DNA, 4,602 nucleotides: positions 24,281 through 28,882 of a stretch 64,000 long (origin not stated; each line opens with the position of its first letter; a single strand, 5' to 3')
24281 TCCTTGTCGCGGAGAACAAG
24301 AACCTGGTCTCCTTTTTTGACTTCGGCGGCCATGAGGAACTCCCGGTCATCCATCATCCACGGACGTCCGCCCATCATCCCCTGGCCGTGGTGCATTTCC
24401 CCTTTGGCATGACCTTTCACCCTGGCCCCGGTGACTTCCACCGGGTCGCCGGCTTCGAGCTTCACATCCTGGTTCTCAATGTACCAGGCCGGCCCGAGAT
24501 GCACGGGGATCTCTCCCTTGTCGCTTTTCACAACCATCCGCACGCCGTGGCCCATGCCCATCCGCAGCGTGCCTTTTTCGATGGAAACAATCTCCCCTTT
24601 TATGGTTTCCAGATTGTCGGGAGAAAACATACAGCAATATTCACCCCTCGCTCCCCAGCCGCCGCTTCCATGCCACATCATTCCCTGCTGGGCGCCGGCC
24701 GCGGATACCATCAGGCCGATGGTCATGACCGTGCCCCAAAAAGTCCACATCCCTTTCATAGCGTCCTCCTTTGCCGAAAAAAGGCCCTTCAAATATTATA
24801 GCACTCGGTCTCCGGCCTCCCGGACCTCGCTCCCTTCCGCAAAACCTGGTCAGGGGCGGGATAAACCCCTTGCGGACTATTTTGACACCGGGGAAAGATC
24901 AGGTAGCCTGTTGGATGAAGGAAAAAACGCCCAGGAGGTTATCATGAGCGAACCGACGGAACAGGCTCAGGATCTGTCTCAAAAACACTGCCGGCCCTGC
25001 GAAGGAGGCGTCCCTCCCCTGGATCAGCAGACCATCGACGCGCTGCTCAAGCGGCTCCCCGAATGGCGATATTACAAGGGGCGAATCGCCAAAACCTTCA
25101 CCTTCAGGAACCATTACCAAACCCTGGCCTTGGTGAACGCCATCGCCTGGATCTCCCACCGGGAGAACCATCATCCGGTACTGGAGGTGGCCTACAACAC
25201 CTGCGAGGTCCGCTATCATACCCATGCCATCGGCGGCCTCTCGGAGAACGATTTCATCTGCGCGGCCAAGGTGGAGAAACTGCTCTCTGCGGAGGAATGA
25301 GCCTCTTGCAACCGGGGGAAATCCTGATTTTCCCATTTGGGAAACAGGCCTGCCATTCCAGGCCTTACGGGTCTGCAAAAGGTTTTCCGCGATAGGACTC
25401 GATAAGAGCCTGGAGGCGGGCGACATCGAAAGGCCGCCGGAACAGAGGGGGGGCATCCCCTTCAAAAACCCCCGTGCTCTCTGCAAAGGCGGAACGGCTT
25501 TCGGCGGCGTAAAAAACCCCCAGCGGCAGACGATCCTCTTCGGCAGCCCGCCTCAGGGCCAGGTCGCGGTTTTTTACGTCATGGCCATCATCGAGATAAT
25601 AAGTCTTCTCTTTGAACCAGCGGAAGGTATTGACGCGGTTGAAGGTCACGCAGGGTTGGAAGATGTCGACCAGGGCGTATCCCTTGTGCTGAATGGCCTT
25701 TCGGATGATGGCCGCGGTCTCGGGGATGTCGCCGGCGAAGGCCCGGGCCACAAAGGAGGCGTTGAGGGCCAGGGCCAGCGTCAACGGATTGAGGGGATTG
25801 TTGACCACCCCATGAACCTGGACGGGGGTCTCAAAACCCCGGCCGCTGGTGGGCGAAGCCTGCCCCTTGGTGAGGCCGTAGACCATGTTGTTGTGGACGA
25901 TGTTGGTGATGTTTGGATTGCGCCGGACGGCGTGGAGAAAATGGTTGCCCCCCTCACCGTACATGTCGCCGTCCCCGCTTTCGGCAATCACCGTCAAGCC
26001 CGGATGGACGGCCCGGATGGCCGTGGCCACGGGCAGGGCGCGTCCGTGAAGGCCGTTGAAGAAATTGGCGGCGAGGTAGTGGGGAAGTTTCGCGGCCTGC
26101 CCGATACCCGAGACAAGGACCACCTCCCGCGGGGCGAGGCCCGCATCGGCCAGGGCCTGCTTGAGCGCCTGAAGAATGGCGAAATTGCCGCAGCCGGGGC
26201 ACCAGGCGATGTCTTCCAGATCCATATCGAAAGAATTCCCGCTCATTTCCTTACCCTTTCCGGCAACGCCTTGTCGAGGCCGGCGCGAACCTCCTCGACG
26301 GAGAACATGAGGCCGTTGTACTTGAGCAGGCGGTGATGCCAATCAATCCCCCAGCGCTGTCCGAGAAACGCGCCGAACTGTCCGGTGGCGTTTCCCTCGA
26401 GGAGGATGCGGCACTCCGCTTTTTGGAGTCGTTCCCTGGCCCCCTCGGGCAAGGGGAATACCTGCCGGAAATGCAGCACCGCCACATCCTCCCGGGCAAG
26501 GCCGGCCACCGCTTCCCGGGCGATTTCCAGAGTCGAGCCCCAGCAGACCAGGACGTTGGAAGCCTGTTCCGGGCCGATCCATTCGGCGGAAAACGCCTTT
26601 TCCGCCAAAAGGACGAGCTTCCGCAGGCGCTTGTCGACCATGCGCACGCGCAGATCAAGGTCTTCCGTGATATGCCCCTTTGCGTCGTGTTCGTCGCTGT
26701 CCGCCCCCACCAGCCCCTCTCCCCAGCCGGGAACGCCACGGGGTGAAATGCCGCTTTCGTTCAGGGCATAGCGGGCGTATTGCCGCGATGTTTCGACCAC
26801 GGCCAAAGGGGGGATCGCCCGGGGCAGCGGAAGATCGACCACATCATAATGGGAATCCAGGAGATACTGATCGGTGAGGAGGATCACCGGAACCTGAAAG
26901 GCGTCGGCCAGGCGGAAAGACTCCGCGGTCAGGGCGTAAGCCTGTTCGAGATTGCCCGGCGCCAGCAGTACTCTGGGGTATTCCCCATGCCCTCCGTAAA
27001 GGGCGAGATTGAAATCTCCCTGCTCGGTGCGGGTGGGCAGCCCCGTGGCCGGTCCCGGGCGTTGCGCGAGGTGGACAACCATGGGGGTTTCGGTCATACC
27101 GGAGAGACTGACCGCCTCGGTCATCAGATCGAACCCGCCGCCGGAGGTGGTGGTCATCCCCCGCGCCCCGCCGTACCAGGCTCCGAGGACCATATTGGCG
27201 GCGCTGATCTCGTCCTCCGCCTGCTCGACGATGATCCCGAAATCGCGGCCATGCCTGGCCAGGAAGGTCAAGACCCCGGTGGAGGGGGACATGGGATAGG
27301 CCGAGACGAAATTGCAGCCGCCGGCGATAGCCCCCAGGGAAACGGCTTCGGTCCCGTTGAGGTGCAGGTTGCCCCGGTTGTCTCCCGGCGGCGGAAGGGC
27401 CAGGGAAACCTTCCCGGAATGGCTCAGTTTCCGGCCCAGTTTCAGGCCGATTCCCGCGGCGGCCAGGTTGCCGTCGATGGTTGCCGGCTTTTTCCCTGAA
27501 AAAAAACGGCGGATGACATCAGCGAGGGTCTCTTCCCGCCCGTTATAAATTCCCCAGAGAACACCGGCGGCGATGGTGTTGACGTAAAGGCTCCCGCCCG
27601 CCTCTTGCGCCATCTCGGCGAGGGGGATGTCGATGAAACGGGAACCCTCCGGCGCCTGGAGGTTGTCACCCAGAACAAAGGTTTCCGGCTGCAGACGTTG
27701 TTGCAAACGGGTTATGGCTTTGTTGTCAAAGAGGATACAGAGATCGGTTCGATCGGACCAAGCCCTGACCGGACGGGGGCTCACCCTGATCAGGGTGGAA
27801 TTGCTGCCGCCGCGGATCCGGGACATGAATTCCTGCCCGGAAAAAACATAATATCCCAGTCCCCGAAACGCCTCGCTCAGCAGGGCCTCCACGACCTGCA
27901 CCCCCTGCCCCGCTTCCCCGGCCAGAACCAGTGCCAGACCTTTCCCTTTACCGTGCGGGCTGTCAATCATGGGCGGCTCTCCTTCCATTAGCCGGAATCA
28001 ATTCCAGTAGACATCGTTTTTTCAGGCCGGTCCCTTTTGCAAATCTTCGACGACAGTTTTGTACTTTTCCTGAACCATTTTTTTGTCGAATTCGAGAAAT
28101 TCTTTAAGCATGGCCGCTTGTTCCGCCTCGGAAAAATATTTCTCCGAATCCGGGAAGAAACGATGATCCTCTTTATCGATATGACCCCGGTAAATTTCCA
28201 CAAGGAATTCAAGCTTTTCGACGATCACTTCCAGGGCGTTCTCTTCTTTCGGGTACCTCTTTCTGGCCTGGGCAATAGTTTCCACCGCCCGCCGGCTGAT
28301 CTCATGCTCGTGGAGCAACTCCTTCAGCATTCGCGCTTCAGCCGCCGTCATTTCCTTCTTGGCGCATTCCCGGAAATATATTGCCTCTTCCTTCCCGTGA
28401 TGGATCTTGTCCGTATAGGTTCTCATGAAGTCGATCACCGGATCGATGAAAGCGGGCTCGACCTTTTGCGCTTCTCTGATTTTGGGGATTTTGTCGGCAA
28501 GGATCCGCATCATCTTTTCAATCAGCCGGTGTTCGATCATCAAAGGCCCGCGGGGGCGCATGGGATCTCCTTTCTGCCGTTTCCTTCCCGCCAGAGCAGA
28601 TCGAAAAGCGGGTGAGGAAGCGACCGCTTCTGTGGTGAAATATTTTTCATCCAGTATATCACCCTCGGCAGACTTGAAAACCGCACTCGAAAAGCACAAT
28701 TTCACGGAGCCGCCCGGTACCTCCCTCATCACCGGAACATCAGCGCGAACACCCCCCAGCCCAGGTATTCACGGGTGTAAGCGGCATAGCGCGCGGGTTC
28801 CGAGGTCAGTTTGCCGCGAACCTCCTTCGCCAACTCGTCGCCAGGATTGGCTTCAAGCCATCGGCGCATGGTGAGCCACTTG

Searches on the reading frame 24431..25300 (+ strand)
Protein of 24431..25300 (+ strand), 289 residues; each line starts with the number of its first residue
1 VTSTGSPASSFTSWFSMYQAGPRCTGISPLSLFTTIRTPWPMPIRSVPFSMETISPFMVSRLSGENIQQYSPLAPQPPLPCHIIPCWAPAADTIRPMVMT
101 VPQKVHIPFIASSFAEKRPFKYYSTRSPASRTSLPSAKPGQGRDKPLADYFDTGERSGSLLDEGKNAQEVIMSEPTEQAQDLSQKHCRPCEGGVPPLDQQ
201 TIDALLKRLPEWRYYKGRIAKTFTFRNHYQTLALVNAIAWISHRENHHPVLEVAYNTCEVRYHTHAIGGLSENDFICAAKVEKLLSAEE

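Call 55: search_protein_families(library=pfam, proteins=[window:24431-25300:+], max_evalue=0.01)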
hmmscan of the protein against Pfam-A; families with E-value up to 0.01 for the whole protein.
window:24431-25300:+ (289 aa): 1 family
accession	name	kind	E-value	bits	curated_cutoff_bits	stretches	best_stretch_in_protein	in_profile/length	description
PF01329.24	Pterin_4a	-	1.5e-27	96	26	1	196-284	2-91/91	Pterin 4 alpha carbinolamine dehydratase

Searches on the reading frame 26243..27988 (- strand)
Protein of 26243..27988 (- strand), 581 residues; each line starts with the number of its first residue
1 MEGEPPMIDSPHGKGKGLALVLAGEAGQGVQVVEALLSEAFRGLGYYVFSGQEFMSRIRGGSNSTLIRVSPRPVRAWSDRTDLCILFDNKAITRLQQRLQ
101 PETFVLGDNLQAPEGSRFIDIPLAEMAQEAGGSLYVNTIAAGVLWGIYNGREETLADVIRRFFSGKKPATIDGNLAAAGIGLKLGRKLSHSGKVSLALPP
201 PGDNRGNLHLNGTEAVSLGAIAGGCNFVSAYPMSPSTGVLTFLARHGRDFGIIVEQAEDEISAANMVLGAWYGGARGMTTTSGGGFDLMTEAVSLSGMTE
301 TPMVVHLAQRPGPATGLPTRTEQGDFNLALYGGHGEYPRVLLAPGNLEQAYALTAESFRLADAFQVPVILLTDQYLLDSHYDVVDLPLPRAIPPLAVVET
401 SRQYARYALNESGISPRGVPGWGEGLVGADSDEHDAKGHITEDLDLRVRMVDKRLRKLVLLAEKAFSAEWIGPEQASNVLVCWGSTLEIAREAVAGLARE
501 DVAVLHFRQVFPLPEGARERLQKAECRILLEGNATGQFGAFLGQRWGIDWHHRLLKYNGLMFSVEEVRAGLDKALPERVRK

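Call 10: search_protein_families(library=ncbifam, proteins=[window:26243-27988:-])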
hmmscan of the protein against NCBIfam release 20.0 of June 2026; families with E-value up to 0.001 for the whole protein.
window:26243-27988:- (581 aa): 15 families
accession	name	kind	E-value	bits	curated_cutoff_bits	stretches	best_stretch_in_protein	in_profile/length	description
TIGR03710.1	OAFO_sf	subfamily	1.4e-173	578.5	482.75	1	19-569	3-559/561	2-oxoacid:acceptor oxidoreductase subunit alpha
NF041170.1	Oxoac_fdxalpha_Archa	equivalog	1.1e-100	337.8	800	2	134-577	167-625/636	2-oxoacid:ferredoxin oxidoreductase subunit alpha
NF006412.0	PRK08659.1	equivalog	8.7e-62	209.5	411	1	208-567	6-369/378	2-oxoacid:acceptor oxidoreductase subunit alpha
NF007206.0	PRK09627.1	equivalog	3.7e-46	157.8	579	1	211-570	7-371/375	2-oxoglutarate synthase subunit alpha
NF005507.0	PRK07119.1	subfamily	2.2e-42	145.2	399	1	210-376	7-173/352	3-methyl-2-oxobutanoate dehydrogenase subunit VorB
TIGR03336.1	IOR_alpha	equivalog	6.3e-12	44.6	650.9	1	210-372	5-161/595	indolepyruvate ferredoxin oxidoreductase subunit alpha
NF040682.1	PorA_Arch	equivalog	8.9e-11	41.3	550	1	210-310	6-108/387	pyruvate synthase subunit PorA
NF007201.0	PRK09622.1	equivalog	5e-10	38.8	590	1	226-377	29-178/405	2-oxoacid:ferredoxin oxidoreductase subunit alpha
NF006232.0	PRK08366.1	equivalog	7.1e-08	31.5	646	1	212-386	12-182/394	2-ketoisovalerate ferredoxin oxidoreductase subunit alpha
NF045764.1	PhenlGlyoxDHPadG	equivalog_domain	1.3e-06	27.2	700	1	210-311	5-108/398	NADH-dependent phenylglyoxylate dehydrogenase subunit alpha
NF006211.0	PRK08338.1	equivalog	2.2e-05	24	239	1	21-162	4-148/170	2-oxoacid:ferredoxin oxidoreductase subunit gamma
NF005322.0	PRK06853.1-2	equivalog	0.00012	21.9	237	0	19-110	7-100/197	indolepyruvate oxidoreductase subunit beta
NF006233.0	PRK08367.1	equivalog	0.00021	20.3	625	1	211-310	8-109/394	pyruvate ferredoxin oxidoreductase subunit alpha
NF045791.1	OxalOxredalpha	equivalog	0.00026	20.2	500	1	213-310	10-109/395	oxalate oxidoreductase subunit alpha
NF005324.0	PRK06853.1-4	equivalog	0.00079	19.3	222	0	117-188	121-192/196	indolepyruvate oxidoreductase subunit beta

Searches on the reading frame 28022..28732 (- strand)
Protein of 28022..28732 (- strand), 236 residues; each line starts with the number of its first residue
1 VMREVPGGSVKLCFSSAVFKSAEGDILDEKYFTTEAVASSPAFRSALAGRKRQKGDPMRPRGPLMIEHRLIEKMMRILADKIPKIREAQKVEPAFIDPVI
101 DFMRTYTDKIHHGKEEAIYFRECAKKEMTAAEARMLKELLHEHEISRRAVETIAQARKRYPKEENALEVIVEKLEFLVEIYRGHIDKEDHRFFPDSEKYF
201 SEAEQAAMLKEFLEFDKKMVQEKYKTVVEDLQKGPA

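Call 55: search_protein_families(library=pfam, proteins=[window:28022-28732:-], max_evalue=0.01)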
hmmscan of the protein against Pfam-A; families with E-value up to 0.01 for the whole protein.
window:28022-28732:- (236 aa): 1 family
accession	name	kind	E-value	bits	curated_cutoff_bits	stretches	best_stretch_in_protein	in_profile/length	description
PF01814.28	Hemerythrin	-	3.1e-12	47.5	25.3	1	66-194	8-125/127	Hemerythrin HHE cation binding domain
